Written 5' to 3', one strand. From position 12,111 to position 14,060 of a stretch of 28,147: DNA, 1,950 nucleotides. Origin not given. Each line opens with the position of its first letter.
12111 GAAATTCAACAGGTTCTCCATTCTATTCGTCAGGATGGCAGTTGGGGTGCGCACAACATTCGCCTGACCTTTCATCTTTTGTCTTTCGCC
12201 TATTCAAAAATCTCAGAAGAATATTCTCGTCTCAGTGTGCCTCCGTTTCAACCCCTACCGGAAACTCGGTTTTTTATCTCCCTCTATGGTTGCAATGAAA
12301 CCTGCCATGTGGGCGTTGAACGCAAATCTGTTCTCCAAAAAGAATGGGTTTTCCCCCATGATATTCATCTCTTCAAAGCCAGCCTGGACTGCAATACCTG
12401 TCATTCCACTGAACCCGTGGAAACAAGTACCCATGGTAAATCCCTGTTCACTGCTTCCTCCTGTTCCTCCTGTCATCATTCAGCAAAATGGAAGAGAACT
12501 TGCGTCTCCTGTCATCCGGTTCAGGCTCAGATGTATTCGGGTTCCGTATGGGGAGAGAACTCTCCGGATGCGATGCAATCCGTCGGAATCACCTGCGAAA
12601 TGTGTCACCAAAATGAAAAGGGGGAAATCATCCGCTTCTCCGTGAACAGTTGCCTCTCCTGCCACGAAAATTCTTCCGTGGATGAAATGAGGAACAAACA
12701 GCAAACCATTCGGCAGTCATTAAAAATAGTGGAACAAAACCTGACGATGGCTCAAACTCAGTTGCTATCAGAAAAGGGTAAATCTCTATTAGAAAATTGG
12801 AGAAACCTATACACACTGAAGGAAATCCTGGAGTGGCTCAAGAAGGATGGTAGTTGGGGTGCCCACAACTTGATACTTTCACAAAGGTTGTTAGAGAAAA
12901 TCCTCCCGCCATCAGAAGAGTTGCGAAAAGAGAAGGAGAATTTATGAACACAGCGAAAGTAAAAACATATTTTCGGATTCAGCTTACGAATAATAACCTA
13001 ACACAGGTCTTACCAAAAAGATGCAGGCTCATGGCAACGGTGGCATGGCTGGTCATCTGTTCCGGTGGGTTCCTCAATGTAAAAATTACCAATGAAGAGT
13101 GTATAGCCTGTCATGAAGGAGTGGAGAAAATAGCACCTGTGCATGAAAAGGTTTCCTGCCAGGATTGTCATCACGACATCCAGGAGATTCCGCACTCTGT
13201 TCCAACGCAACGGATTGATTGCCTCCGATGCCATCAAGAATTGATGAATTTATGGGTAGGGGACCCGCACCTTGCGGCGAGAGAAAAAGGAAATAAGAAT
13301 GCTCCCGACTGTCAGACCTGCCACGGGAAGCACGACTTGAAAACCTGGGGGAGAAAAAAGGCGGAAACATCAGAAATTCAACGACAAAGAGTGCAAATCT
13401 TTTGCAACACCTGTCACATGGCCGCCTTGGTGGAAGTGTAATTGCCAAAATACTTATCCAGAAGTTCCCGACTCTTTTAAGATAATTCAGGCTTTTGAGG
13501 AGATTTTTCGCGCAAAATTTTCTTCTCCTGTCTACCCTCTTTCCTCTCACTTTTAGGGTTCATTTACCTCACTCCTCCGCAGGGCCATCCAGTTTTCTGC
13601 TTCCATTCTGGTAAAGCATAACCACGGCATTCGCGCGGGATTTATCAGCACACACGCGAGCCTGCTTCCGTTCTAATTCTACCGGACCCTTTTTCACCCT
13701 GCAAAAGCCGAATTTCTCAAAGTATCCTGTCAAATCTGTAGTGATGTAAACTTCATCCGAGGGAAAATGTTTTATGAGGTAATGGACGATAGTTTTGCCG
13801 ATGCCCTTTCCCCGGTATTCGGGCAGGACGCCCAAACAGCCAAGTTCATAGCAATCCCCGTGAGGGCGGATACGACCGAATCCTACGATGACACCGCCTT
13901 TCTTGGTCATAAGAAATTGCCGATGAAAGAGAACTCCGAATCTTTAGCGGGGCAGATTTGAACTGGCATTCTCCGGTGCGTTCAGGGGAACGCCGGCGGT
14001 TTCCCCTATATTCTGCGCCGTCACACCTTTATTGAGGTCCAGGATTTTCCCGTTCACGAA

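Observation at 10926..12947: Giant (672 aa) membrane-anchored cytochrome with an NrfH-type CXXCHXM first heme site, one CX3CH site and a duplicated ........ helix motif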

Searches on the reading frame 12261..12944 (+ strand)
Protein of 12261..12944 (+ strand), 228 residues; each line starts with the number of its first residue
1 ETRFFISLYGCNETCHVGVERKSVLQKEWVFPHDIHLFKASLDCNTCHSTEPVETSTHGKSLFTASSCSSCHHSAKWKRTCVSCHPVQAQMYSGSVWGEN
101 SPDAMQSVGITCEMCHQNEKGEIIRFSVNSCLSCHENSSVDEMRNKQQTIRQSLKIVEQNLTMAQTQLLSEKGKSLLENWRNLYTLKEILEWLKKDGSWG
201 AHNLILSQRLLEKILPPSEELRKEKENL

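Call 67: predict_structure(alignment_id=A4)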
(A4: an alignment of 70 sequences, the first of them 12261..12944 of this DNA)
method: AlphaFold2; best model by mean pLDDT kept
length: 228 residues; sequences in the alignment: 70
mean_pLDDT: 87.1   pTM: 0.74
mean pLDDT of the five models: 87.1, 86.8, 86.2, 85.4, 84.3
residues with pLDDT >= 90: 148; 70-90: 59; 50-70: 13; < 50: 8
segments of 3 or more residues with pLDDT < 50: 1-8
pLDDT, mean of each block of 10 residues (from residue 1): 43 83 86 90 90 91 80 83 94 93 92 93 90 92 95 95 94 93 96 95 96 76 59
secondary structure, 60 per line:
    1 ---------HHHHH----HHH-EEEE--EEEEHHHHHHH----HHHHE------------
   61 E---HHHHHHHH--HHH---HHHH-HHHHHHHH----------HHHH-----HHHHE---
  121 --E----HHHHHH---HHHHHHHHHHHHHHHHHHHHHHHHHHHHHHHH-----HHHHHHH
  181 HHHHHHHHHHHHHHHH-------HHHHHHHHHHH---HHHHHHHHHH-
elements in order: H10-14 E23-26 E29-32 H33-39 H44-47 H65-72 H81-84 H86-93 H104-107 H113-116 H128-133 H137-168 H174-196 H204-214 H218-227

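Call 69: fold_search(model_id=the predicted structure, library=pdb)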
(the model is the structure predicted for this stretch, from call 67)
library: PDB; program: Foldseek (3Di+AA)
matches with E <= 10: 54; with E <= 0.001: 0
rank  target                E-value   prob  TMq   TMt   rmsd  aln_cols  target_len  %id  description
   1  6qvm_A                2.3e-03  1.00  0.38  0.15  11.6       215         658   18  Undecaheme cytochrome from S-layer of Carboxydothermus ferrireducens (released 2020-03-25)
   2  4rkm_B                9.7e-03  1.00  0.47  0.18  14.7       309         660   14  Wolinella succinogenes octaheme sulfite reductase MccA, form I (released 2015-02-04)
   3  4rkn_C                1.1e-02  1.00  0.45  0.17  15.2       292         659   12  Wolinella succinogenes octaheme sulfite reductase MccA, form II (released 2015-02-04)
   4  4rkm_G                1.7e-02  1.00  0.44  0.17  15.0       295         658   13  Wolinella succinogenes octaheme sulfite reductase MccA, form I (released 2015-02-04)
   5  4rkm_A                3.1e-02  1.00  0.47  0.18  14.6       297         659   13  Wolinella succinogenes octaheme sulfite reductase MccA, form I (released 2015-02-04)
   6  4rkn_B                4.1e-02  0.99  0.45  0.18  14.6       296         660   14  Wolinella succinogenes octaheme sulfite reductase MccA, form II (released 2015-02-04)
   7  8rv0                  8.0e-02  1.00  0.44  0.22   3.8       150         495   15  Crystal structure of octaheme nitrite reductase from Trichlorobacter ammonificans in complex with nitrite (released 2024-03-27)
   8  6v0a_C                1.7e-01  0.99  0.41  0.23   5.0       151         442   15  Crystal structure of cytochrome c nitrite reductase from the bacterium Geobacter lovleyi with bound sulfate (released 2020-06-17)
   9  1oah_A                2.4e-01  0.99  0.41  0.21   3.6       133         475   15  Cytochrome c Nitrite Reductase from Desulfovibrio desulfuricans ATCC 27774: The relevance of the two calcium sites in  (released 2003-05-08)
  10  6v0a_B                5.9e-01  0.95  0.42  0.23   4.8       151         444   15  Crystal structure of cytochrome c nitrite reductase from the bacterium Geobacter lovleyi with bound sulfate (released 2020-06-17)
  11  2rdz_A                5.9e-01  0.66  0.34  0.20   6.2       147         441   16  High Resolution Crystal Structure of the Escherichia coli Cytochrome c Nitrite Reductase. (released 2008-03-25)
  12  4afl_F                2.4e+00  0.18  0.19  0.40  16.1        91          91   12  The crystal structure of the ING4 dimerization domain reveals the functional organization of the ING family of chromat (released 2012-02-22)
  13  4afl_D                2.7e+00  0.13  0.19  0.38  16.1        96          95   20  The crystal structure of the ING4 dimerization domain reveals the functional organization of the ING family of chromat (released 2012-02-22)
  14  3rgu_D                2.8e+00  0.66  0.28  0.67   3.2        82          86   20  Structure of Fap-NRa at pH 5.0 (released 2011-12-28)
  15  8s05_B                3.1e+00  0.08  0.15  0.10  17.2       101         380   14  ArnAB complex an archaeal ortholog of the Sec23/24 core motif (released 2025-10-29)
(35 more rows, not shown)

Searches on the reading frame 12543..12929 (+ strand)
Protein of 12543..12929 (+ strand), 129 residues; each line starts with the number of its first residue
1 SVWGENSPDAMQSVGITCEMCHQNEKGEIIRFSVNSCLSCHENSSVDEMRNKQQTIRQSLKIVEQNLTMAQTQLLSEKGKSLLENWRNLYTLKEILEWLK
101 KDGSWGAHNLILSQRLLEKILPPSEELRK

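Call 39: search_solved_structures(query=A2, max_evalue=1, show_alignments=5)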
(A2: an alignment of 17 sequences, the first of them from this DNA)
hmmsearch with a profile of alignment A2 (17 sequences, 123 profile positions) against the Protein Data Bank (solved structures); distinct sequences matched with E-value up to 1: 107 (the best 60 are shown).
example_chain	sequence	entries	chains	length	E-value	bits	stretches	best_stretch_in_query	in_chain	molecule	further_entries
6i5b_A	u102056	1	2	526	3.9e-18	68.6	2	4-122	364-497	Uncharacterized protein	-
6qvm_A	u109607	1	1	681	4.1e-13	52.3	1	29-121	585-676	Multiheme cytochrome cf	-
4rkm_A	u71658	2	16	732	1.1e-10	44.6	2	49-121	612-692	MccA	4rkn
6h5l_A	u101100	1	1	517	3.8e-07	33.1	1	16-68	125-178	Similar to hydroxylamine oxidoreductase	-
8rv0_Y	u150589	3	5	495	9.3e-06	28.6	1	13-114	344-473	Octaheme cytochrome c nitrite reductase | Octaheme nitrite c cytochrome c reductase | Octaheme nitrite reductase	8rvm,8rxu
1z1n_X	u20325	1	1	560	3.6e-05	26.7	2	14-74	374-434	sixteen heme cytochrome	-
6btm_A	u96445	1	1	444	4.9e-05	26.3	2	13-50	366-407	Alternative Complex III subunit A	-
8k9e_A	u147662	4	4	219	6.9e-05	25.8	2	16-45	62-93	Cytochrome c7-like domain-containing protein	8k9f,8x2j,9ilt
6v0a_A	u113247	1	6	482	7.8e-05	25.6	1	9-115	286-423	Nitrite reductase (cytochrome; ammonia-forming)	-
2e84_A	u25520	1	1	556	0.00021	24.2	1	5-51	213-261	High-molecular-weight cytochrome c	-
1ofw_A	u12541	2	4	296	0.00029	23.8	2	7-45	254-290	NINE-HEME CYTOCHROME C | NINE HEME CYTOCHROME C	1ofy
2j7a_A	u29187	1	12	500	0.00033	23.6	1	15-120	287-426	CYTOCHROME C NITRITE REDUCTASE NRFA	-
1oah_A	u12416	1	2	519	0.00038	23.4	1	15-111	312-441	CYTOCHROME C NITRITE REDUCTASE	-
2vr0_A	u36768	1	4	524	0.00041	23.3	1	15-120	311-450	CYTOCHROME C NITRITE REDUCTASE, CATALYTIC SUBUNIT NFRA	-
19hc_A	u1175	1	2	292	0.00044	23.2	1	8-45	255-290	PROTEIN (NINE-HAEM CYTOCHROME C)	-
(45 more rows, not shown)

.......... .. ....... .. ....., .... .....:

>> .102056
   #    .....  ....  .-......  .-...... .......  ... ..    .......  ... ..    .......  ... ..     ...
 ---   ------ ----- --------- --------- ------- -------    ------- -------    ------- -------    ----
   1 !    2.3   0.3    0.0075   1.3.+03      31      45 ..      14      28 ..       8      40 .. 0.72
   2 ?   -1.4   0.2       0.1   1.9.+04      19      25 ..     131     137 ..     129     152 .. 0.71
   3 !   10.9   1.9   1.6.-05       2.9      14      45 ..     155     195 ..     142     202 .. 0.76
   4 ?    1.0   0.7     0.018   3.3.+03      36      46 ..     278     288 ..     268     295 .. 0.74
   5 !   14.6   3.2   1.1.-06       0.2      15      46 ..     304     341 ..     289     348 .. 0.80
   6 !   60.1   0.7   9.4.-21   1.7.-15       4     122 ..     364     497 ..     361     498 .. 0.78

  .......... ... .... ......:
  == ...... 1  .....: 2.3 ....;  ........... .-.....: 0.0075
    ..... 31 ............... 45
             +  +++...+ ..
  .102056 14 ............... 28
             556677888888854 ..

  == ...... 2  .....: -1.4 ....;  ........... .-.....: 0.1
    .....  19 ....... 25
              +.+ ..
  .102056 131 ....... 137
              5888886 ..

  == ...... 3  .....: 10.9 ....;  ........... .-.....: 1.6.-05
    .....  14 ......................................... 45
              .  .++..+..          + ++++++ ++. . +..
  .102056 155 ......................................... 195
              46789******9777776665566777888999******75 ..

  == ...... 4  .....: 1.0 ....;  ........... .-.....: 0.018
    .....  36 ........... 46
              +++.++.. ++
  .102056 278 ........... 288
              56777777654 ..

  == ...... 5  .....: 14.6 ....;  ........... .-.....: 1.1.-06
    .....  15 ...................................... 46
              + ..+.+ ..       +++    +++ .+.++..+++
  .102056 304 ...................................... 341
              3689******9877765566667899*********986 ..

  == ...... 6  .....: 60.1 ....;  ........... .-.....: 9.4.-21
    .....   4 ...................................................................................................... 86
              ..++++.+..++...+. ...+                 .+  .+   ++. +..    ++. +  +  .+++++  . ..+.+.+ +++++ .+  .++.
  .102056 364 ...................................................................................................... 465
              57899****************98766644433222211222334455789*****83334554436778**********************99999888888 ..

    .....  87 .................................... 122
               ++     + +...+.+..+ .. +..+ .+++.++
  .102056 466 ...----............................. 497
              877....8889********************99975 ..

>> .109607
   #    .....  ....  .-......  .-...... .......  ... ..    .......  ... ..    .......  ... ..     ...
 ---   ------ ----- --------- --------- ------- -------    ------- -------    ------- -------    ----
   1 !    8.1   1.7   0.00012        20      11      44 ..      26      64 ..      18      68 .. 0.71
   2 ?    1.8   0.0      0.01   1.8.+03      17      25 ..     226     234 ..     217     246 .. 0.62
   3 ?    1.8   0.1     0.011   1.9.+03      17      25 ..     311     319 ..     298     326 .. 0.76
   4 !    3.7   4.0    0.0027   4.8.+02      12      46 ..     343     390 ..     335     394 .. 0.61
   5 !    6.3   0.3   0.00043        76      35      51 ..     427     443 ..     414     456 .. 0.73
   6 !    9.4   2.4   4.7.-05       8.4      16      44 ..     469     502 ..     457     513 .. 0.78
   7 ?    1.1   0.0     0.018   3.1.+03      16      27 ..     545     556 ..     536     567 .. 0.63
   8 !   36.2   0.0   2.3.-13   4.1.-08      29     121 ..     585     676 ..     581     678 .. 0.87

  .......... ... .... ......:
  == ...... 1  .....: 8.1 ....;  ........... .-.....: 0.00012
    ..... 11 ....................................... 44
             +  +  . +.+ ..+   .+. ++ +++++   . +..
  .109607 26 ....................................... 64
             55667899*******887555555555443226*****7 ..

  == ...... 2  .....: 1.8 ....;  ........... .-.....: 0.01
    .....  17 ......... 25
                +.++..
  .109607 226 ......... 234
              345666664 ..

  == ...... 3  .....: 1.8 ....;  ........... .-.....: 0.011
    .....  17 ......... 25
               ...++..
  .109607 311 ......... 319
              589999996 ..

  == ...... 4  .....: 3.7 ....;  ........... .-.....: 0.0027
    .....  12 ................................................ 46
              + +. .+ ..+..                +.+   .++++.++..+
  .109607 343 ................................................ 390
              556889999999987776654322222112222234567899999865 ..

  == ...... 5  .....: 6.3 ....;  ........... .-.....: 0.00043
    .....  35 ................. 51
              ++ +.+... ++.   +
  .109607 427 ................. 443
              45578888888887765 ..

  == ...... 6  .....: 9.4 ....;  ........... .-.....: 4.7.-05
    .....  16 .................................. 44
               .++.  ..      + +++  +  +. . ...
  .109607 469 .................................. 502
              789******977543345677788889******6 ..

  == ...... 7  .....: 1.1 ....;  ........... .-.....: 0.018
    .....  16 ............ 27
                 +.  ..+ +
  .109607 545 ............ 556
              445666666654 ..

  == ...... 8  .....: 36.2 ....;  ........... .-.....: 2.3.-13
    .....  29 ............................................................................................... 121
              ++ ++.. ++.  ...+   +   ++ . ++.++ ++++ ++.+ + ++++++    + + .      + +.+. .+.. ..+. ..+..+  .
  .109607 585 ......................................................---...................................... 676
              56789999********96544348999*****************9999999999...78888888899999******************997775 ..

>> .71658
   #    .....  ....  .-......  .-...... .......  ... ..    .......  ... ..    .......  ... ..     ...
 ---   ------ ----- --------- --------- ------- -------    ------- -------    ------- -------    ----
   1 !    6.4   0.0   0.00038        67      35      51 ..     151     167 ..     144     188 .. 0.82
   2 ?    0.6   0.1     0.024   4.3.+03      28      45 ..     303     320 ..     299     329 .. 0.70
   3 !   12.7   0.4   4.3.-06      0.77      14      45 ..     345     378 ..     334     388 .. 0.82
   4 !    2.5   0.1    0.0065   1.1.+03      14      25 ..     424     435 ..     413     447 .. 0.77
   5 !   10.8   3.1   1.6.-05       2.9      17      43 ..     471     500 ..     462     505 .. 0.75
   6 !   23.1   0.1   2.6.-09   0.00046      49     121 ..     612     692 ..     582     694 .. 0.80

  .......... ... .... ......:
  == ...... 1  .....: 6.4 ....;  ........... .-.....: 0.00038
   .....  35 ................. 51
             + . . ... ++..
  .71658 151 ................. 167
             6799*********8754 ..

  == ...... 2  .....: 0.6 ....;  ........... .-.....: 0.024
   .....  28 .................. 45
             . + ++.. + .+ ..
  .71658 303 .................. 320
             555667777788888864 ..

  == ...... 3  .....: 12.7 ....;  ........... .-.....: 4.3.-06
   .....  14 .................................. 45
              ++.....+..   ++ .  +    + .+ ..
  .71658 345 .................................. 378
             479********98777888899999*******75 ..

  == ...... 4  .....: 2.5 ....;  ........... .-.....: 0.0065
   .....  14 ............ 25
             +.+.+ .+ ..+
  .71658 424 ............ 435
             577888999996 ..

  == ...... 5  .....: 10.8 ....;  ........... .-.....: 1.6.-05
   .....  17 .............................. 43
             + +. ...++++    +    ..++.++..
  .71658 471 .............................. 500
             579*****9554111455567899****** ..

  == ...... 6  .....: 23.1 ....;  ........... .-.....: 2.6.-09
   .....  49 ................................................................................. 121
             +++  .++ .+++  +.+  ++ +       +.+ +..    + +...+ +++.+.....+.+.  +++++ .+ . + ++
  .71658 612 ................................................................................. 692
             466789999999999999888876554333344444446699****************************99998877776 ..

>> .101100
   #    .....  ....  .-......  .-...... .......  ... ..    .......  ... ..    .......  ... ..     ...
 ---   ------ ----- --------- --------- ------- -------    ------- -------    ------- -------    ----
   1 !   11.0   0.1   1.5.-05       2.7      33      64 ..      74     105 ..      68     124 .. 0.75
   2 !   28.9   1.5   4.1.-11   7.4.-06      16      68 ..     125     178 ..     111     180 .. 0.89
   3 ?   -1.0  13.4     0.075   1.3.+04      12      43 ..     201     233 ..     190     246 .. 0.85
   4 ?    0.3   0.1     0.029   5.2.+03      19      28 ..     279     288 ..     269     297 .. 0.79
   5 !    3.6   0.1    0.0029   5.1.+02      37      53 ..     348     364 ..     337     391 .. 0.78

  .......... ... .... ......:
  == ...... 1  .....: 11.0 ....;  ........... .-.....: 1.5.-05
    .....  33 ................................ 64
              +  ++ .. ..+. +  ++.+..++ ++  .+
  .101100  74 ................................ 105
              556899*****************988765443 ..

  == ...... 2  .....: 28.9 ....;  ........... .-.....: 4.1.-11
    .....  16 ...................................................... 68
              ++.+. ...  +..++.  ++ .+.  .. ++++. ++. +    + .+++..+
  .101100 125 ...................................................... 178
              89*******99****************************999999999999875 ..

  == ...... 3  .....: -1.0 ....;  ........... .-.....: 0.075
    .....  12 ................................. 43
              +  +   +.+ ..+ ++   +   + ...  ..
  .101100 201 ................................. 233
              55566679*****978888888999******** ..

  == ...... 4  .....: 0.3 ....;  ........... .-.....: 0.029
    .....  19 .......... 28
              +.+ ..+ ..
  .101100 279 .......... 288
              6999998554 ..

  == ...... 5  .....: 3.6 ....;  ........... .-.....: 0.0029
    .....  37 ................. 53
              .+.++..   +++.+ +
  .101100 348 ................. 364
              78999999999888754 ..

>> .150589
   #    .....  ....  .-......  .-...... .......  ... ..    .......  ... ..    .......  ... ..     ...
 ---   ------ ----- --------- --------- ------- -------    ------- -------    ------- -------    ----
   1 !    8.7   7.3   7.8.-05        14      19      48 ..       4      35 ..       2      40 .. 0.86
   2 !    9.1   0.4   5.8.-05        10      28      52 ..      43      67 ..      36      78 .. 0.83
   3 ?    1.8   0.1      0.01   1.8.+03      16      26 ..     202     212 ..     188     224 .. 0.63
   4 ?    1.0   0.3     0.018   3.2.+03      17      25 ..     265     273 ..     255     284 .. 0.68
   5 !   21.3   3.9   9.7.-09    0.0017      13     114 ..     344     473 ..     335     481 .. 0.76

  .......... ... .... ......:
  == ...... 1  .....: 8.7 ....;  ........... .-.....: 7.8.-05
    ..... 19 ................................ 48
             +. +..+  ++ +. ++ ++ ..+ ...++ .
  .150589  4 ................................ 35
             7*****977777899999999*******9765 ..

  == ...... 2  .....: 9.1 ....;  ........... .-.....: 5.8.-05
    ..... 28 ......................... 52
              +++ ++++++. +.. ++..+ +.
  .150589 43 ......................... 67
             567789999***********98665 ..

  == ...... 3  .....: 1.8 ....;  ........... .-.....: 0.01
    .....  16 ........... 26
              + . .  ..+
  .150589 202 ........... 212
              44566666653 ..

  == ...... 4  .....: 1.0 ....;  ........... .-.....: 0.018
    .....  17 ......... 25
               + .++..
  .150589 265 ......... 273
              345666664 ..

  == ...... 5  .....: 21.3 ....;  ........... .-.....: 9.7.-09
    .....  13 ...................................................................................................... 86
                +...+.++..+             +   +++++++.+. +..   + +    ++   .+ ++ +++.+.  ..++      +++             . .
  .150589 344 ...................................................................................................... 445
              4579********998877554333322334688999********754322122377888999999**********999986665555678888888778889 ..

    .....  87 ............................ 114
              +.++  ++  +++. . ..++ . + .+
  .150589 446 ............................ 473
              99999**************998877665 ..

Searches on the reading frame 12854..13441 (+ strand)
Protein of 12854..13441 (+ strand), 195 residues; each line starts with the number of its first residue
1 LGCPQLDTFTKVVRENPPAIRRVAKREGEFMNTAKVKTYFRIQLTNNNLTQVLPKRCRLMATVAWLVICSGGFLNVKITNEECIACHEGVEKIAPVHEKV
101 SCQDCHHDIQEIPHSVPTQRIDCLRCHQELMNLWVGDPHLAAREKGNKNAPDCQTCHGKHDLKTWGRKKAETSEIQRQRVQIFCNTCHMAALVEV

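Call 5: search_protein_families(library=pfam, proteins=[window:12854-13441:+], max_evalue=0.01)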
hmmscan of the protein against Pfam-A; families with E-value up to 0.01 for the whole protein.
window:12854-13441:+ (195 aa): 3 families
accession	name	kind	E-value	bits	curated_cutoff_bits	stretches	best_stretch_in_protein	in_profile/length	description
PF14537.11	Cytochrom_c3_2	-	1.6e-07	32.2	25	1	98-188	5-78/79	Cytochrome c3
PF14522.11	Cytochrome_C7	-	1.9e-07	31.2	24.8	0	149-189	12-49/67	Cytochrome c7 and related cytochrome c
PF22113.1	Mtrc-MtrF_II-IV_dom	-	0.00042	20.3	30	1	100-190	7-90/176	Outer membrane cytochrome MtrC/MtrF-like, domains II/IV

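Call 6: search_protein_families(library=ncbifam, proteins=[window:12854-13441:+], max_evalue=0.01)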
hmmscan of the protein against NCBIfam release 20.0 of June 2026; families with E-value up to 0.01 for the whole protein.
window:12854-13441:+ (195 aa): 3 families
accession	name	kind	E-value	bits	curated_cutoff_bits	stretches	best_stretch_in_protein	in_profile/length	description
NF040967.1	cytc_ExtN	equivalog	2.1e-05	23.6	200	1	68-166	9-119/415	selenite/tellurite reduction operon c-type cytochrome ExtN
NF040968.1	FeS_ExtO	equivalog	2.6e-05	23.2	200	1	68-166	9-119/416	selenite/tellurite reduction operon b-type cytochrome iron-sulfur cluster-binding subunit ExtO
NF041198.1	UshA_like_PCGU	equivalog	0.0032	16.1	275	1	122-190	410-481/519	UshA-like (seleno)protein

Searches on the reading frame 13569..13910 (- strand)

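Call 5: search_protein_families(library=pfam, proteins=[window:13569-13910:-], max_evalue=0.01)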
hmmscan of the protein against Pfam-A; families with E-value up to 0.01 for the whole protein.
window:13569-13910:- (113 aa): 3 families
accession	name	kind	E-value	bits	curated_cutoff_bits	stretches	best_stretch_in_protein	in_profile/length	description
PF00583.31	Acetyltransf_1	-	4.9e-12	46.6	20.7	1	3-69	39-116/116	Acetyltransferase (GNAT) family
PF13508.13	Acetyltransf_7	-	1.2e-10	42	27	1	5-69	11-82/84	Acetyltransferase (GNAT) domain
PF13673.13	Acetyltransf_10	-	2.5e-06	27.9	23.6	1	3-73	37-111/128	Acetyltransferase (GNAT) domain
